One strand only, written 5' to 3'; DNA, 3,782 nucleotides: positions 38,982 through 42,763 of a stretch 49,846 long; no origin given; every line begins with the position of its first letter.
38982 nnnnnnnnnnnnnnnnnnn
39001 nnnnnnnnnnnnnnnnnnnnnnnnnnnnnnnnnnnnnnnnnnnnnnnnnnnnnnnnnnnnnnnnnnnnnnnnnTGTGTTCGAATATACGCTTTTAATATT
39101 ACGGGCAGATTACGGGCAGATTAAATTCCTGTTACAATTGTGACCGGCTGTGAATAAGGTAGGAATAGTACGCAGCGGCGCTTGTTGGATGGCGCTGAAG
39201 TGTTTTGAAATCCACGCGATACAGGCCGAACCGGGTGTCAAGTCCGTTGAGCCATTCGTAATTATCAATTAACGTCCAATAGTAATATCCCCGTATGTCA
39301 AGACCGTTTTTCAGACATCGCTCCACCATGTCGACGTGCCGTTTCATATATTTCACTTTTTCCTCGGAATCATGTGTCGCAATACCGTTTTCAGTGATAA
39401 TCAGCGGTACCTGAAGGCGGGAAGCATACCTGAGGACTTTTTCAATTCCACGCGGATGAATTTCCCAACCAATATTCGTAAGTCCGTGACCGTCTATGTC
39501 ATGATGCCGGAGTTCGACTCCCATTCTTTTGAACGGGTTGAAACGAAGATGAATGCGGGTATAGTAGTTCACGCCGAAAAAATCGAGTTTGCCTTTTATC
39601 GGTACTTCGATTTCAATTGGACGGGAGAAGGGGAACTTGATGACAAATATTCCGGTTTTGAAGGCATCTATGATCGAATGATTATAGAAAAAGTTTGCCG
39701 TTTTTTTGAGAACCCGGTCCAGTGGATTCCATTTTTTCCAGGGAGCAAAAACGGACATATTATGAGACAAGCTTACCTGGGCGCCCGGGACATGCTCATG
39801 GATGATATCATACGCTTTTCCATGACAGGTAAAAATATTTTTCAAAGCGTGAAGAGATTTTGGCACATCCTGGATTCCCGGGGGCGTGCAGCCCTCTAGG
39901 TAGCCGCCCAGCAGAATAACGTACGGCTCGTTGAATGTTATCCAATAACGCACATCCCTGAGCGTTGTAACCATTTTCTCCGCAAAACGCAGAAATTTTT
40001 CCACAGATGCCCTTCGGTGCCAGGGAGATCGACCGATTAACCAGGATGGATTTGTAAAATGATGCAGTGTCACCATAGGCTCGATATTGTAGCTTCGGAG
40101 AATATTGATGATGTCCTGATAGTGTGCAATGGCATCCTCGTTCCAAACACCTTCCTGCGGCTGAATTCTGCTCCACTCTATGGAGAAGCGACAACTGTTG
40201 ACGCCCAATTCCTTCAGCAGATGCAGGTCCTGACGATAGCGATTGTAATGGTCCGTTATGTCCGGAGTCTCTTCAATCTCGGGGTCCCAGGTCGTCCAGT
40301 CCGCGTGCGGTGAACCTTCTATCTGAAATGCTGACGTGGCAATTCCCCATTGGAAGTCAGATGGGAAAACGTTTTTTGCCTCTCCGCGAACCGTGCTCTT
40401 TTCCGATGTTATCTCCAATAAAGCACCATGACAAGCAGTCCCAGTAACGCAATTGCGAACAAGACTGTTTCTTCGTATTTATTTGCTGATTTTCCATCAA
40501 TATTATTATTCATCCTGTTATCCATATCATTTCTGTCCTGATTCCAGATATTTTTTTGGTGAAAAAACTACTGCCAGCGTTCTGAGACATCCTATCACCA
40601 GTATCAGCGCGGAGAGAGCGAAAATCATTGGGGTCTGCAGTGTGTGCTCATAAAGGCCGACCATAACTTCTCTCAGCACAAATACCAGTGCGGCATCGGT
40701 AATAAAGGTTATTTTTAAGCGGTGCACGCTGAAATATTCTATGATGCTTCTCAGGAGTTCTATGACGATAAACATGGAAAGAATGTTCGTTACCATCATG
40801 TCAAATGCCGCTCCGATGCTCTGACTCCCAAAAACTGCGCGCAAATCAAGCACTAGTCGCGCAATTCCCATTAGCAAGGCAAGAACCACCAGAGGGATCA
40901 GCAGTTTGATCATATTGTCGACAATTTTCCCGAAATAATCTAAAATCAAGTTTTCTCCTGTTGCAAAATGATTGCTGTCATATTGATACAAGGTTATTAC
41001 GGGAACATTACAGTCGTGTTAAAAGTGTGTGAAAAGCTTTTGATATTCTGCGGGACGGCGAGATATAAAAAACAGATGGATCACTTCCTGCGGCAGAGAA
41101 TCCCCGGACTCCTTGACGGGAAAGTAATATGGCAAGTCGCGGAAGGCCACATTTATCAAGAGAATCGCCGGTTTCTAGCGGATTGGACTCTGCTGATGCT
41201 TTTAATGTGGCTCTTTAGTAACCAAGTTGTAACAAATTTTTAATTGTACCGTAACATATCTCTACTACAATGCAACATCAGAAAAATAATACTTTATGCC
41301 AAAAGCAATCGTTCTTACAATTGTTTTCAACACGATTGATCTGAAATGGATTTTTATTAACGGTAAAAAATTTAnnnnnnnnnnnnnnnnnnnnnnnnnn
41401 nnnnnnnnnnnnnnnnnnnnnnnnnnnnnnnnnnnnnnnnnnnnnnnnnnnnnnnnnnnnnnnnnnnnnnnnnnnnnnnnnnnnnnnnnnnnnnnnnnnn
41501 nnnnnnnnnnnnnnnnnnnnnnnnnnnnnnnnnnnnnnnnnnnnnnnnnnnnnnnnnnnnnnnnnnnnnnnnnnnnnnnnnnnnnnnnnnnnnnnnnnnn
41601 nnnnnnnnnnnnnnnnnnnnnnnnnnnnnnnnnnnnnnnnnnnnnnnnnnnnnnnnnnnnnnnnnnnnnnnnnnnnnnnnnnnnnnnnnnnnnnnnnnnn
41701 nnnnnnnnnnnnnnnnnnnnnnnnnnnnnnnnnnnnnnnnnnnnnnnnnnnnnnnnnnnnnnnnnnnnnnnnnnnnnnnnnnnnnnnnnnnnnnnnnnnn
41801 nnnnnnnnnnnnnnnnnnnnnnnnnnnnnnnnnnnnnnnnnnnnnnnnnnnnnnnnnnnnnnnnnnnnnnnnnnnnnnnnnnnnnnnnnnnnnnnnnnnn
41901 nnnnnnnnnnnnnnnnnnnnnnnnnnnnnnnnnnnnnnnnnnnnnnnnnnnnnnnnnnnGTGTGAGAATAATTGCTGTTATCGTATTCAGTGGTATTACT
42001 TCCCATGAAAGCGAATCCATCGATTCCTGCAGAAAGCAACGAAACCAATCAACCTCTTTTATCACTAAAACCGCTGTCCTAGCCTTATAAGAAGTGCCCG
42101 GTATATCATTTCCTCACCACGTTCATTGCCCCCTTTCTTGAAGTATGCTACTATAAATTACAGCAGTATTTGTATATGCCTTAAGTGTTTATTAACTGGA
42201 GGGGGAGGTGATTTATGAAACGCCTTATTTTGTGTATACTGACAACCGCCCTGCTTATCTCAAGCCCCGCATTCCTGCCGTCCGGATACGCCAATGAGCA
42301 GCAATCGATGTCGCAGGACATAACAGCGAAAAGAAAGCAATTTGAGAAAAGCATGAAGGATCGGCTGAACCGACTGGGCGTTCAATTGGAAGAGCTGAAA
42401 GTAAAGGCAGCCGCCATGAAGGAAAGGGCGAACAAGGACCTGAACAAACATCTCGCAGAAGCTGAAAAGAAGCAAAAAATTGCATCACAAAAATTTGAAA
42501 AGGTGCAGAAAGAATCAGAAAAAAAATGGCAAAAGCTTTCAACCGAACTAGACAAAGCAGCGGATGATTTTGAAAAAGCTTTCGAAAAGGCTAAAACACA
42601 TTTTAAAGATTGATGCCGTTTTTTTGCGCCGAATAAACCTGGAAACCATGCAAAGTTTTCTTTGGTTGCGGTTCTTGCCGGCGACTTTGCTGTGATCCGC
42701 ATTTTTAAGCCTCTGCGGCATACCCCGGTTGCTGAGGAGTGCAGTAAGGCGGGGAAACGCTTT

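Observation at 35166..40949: Pho-box-headed operon combining PsiE, a cytoplasmic GH1 glycosidase, a PHP phosphoesterase, a GT21 glycosyltransferase and an OlsF-like bifunctional acyltransferase: a candidate phosphate-sparing membrane-lipid remodelling system with non-canonical members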

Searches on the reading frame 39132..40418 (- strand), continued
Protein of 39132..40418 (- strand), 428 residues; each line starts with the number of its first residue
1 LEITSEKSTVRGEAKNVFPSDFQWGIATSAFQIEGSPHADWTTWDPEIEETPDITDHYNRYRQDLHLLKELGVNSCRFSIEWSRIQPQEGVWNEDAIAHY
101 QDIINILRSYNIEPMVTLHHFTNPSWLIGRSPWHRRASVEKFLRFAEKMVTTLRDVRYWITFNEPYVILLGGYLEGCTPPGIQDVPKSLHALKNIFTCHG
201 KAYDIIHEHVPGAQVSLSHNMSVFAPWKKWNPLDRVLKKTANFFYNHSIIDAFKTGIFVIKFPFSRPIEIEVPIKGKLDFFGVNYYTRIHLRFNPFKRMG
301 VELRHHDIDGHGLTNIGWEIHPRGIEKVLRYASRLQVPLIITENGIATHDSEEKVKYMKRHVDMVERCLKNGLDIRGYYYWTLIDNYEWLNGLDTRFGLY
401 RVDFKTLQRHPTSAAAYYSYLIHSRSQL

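Call 70: search_protein_families(library=ncbifam, proteins=[L043:16422-17222:-, L043:17207-18001:-, L083:5937-6674:+, L083:6678-8450:+], max_evalue=0.1)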
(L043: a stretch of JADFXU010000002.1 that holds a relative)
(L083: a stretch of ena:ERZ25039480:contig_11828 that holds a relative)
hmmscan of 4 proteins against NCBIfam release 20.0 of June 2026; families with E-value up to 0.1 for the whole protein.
L043:16422-17222:- (266 aa): 9 families
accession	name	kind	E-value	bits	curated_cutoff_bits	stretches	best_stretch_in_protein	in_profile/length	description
NF052553.1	LyOrLpactfOlsABRUA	equivalog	2.5e-44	151.4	300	1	6-250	3-253/263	lyso-ornithine lipid O-acyltransferase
NF052552.1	LyOrLpactfOlsARHOCB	equivalog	9e-36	123.2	300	1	6-253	25-269/271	lyso-ornithine lipid O-acyltransferase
TIGR00530.1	AGP_acyltrn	subfamily_domain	5e-29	100.7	102.95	1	57-181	1-129/130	1-acylglycerol-3-phosphate O-acyltransferase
NF011593.0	PRK15018.1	equivalog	7.6e-13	48.8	501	1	7-181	4-179/245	1-acylglycerol-3-phosphate O-acyltransferase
NF006386.0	PRK08633.1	equivalog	6e-11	40.8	1221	1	74-181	445-551/1147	acyl-[ACP]--phospholipid O-acyltransferase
NF058536.1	LPAAT_acyl_YihG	equivalog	0.00013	21.3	260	1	3-92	6-104/290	1-acylglycerol-3-phosphate O-acyltransferase, YihG family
NF005291.0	PRK06814.1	equivalog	0.00037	18.5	1349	1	70-180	454-562/1140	acyl-[ACP]--phospholipid O-acyltransferase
NF010621.0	PRK14014.1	domain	0.00055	19.1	186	1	6-92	14-109/301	acetyltransferase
NF052615.1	orn_lipid_OlsF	equivalog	0.028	13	620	1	74-181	84-196/570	bifunctional ornithine lipid synthase OlsF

L043:17207-18001:- (264 aa): 8 families
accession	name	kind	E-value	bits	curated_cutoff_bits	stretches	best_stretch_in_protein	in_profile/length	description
NF052555.1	OrAlActfOlsBBRUA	equivalog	3.6e-53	180.9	320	1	11-255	18-273/278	l-ornithine N(alpha)-acyltransferase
NF052554.1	OrAlActfOlsBRHOCB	equivalog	1.6e-49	169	350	1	12-253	4-253/256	L-ornithine N(alpha)-acyltransferase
NF052615.1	orn_lipid_OlsF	equivalog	2.4e-19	69.3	620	1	31-176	325-472/570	bifunctional ornithine lipid synthase OlsF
TIGR03694.1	exosort_acyl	subfamily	1.6e-07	31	111.95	1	24-91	16-83/241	PEP-CTERM/exosortase system-associated acyltransferase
NF053696.1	GlyAclTfGlsBBct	equivalog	3.6e-06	26.3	300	1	55-190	69-218/303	glycine N(alpha)-acyltransferase GlsB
NF052393.1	AHserLSynTraI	equivalog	0.00068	18.9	250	1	22-84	13-73/212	acyl-homoserine-lactone synthase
NF010408.0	PRK13834.1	subfamily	0.00098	18.7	292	1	27-84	18-73/207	acyl-homoserine-lactone synthase TraI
TIGR04045.1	MSMEG_0567_GNAT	equivalog_domain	0.0062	16.1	68.45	1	15-82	1-65/153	MSMEG_0567/Sll0786 family nitrogen starvation N-acetyltransferase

L083:5937-6674:+ (245 aa): 105 families (the best 25 are shown)
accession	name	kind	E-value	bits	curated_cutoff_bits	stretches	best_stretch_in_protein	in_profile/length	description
TIGR02154.1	PhoB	equivalog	2.6e-84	282.1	296.2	1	18-242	3-225/226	phosphate regulon transcriptional regulator PhoB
NF040534.1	resp_reg_YycF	equivalog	1.8e-73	246.7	340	1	18-243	1-228/231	response regulator YycF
NF040689.1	MtrAB_MtrA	equivalog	5.5e-71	238.4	300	1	20-241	1-217/219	MtrAB system response regulator MtrA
NF008296.0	PRK11083.1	equivalog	4.2e-70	235.7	273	1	18-243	4-226/228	two-component system response regulator CreB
NF053854.1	RespRegPhoBBctds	equivalog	1.6e-69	233.7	270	1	20-242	1-224/225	two-component system response regulator PhoB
NF045944.1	ResRegRpaBCyano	equivalog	4.9e-65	219.1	330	1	21-242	1-227/229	response regulator transcription factor RpaB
NF007546.0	PRK10161.1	equivalog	2.9e-64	216.8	471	1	18-243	3-226/229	phosphate response regulator transcription factor PhoB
NF007982.1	PRK10710.1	equivalog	3.5e-63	213.3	380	1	18-242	8-227/235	envelope stress response regulator BaeR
NF033117.2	vanR_ACDEGLN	exception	5.6e-63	212.5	350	1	20-241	1-224/226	VanR-ABDEGLN family response regulator transcription factor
NF007005.1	PRK09468.1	equivalog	7.6e-61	205.5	331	1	18-243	4-232/237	osmolarity response regulator transcription factor OmpR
NF041733.1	resp_reg_CseB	equivalog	1.2e-58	198.2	350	1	19-242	2-226/228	two-component system response regulator CseB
NF033120.0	vanR_FM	exception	6.7e-57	192.8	460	1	20-243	6-230/231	vancomycin resistance response regulator transcription factor, VanR-F/VanR-M family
TIGR01387.1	cztR_silR_copR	subfamily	1.1e-55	188.6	279.2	1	20-242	1-218/218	heavy metal response regulator transcription factor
NF000403.1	vanR-C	exception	1e-53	182.3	480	1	18-241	3-228/231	vancomycin resistance response regulator transcription factor VanR-C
NF041734.1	resp_reg_RppA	equivalog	1.4e-50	171.8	250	1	19-243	2-228/229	two-component system response regulator RppA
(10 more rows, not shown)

L083:6678-8450:+ (590 aa): 100 families (the best 25 are shown)
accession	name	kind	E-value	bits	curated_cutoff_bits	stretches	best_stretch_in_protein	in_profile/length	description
NF046044.1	PnpS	equivalog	1.1e-121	406.6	400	1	191-586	2-388/390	two-component system histidine kinase PnpS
NF033092.0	HK_WalK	equivalog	9.2e-111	371.3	725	1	9-588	9-593/594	cell wall metabolism sensor histidine kinase WalK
TIGR02966.1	phoR_proteo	equivalog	3.7e-85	285.9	334.2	1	240-585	2-331/333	phosphate regulon sensor histidine kinase PhoR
NF045911.1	TCSHisKinNblS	equivalog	2.9e-70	237.3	1000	1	159-583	177-614/621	two-component system sensor histidine kinase NblS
NF033093.1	HK_VicK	exception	7.1e-70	235.9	680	1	161-588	10-434/448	cell wall metabolism sensor histidine kinase VicK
NF053855.1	HisKinPhoRBctds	equivalog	2.1e-66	224.6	500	1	6-580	8-574/583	two-component system sensor histidine kinase PhoR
NF040691.1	MtrAB_MtrB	equivalog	8.9e-57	193.2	450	2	347-588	259-491/507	MtrAB system histidine kinase MtrB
NF008468.0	PRK11360.1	equivalog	9.4e-55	186.1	646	1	153-589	186-608/616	two-component system sensor histidine kinase AtoS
NF008235.0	PRK11006.1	equivalog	2.1e-54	185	390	1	251-586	105-420/431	phosphate regulon sensor histidine kinase PhoR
NF012163.2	BaeS_SmeS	equivalog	1.5e-51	175.8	500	2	351-584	232-453/457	sensor histidine kinase efflux regulator BaeS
NF041947.1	LuxQ_Vibrio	equivalog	3.4e-51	174.1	1200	1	158-589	270-696/843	quorum-sensing autoinducer 2 sensor kinase/phosphatase LuxQ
NF047874.1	MASE3_PAS_HK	subfamily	1.3e-47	163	560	1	179-589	220-625/655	MASE3 domain-containing sensor histidine kinase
TIGR02956.1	TMAO_torS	equivalog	1.4e-47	162.4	676.5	1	360-584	465-677/967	TMAO reductase system sensor histidine kinase/response regulator TorS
NF041735.1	hist_kin_RppB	equivalog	2.5e-47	161.7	400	1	360-585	217-435/438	two-component system sensor histidine kinase RppB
NF008312.0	PRK11100.1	equivalog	3.3e-47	161.4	356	2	352-587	250-472/477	two-component system sensor histidine kinase CreC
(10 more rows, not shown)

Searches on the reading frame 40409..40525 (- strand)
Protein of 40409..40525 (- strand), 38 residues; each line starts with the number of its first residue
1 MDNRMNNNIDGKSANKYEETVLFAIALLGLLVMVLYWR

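Call 51: search_protein_families(library=pfam, proteins=[window:40409-40525:-], max_evalue=1)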
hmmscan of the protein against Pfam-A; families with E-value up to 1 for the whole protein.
window:40409-40525:- (38 aa): 0 families

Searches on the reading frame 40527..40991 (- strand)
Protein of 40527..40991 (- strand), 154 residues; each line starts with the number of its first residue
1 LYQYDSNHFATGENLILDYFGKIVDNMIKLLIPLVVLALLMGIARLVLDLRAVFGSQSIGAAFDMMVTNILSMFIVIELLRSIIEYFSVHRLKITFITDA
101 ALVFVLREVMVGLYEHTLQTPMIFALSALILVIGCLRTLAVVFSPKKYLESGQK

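Call 4: search_protein_families(library=pfam, proteins=[window:40527-40991:-], max_evalue=0.01)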
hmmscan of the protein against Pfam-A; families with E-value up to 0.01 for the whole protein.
window:40527-40991:- (154 aa): 1 family
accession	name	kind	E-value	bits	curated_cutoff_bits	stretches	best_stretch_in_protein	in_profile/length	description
PF06146.17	PsiE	-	2e-10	41.3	23.9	1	28-136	3-113/122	Phosphate-starvation-inducible E family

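Call 5: search_protein_families(library=ncbifam, proteins=[window:40527-40991:-], max_evalue=0.01)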
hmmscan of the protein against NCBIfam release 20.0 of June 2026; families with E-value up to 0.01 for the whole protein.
window:40527-40991:- (154 aa): 1 family
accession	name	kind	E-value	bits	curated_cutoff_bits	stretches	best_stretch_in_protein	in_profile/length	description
NF002763.0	PRK02833.1-1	equivalog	2.5e-05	24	138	1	17-135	8-125/143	phosphate-starvation-inducible protein PsiE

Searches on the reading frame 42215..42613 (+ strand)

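Call 4: search_protein_families(library=pfam, proteins=[window:42215-42613:+], max_evalue=0.01)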
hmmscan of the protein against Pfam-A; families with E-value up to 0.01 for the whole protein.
window:42215-42613:+ (132 aa): 1 family
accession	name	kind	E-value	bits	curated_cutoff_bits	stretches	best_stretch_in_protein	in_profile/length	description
PF01442.23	Apolipoprotein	-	0.0055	16.9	90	1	25-130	12-119/190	Apolipoprotein A1/A4/E domain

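Call 5: search_protein_families(library=ncbifam, proteins=[window:42215-42613:+], max_evalue=0.01)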
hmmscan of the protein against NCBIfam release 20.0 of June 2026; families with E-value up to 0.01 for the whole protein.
window:42215-42613:+ (132 aa): 6 families
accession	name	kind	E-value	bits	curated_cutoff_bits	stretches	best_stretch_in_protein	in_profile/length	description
NF052504.1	sll1863_fam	domain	1.1e-14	54.3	35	1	39-131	1-93/93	sll1863 family stress response protein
NF033919.1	PA2779_fam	subfamily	2.6e-05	24.4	40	1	5-85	7-91/123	PA2779 family protein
NF002058.0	PRK00888.1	equivalog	0.00048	20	101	1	1-100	1-98/111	cell division protein FtsB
TIGR00184.1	purA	equivalog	0.0015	17.4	395.55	1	26-126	112-211/425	adenylosuccinate synthase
NF038305.1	HpsJ_fam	subfamily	0.0036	17.2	60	1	4-119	78-184/234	HpsJ family protein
NF002223.0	PRK01117.1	equivalog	0.0062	15.4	402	1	25-127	115-216/430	adenylosuccinate synthase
